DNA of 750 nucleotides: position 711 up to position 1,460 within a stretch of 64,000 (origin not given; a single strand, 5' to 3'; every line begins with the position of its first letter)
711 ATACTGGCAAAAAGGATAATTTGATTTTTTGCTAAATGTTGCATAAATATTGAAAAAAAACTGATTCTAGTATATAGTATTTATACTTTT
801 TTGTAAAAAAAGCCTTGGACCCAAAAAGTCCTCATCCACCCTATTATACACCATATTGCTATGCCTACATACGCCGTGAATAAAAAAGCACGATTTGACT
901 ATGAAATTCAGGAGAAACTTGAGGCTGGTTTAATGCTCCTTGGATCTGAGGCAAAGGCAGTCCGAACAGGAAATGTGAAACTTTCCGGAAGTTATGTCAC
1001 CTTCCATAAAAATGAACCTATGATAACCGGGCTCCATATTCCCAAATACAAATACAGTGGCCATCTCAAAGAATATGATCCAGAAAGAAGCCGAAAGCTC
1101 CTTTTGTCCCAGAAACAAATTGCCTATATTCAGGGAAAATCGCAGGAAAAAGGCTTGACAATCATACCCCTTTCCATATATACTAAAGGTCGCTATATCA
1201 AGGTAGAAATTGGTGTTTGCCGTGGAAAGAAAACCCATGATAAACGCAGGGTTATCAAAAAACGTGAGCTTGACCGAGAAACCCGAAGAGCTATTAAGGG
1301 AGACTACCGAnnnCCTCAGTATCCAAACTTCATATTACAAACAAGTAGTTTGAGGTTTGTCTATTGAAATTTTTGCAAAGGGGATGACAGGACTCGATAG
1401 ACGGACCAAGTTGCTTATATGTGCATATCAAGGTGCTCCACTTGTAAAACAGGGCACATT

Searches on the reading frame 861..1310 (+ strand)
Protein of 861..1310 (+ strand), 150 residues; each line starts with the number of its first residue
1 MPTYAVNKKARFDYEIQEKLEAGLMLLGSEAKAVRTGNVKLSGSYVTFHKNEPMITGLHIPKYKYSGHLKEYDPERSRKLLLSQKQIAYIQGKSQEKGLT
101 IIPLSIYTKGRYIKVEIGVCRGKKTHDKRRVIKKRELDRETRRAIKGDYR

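Call 70: find_encoding_contigs(protein=window:861-1310:+, flank=10000, max_places=1)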
Protein window:861-1310:+ (150 aa): 20 contigs read that carry it; 1 place shown.
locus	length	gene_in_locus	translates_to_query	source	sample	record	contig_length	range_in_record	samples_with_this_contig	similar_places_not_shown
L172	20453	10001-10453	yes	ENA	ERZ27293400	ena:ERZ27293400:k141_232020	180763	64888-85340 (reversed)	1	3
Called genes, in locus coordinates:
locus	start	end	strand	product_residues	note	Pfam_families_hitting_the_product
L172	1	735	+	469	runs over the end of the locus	PF04932:Wzy_C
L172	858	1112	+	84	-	PF01541:GIY-YIG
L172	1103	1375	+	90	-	-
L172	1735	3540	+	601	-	-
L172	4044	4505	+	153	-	-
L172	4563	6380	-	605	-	PF02412:TSP_3 (faint)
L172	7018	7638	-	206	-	PF02706:Wzz (weak)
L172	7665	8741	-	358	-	-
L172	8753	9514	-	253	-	-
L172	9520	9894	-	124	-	-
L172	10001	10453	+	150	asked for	PF01668:SmpB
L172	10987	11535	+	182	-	PF05198:IF3_N, PF00707:IF3_C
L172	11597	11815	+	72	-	-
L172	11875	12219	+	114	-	PF00453:Ribosomal_L20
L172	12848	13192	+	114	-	PF13328:HD_4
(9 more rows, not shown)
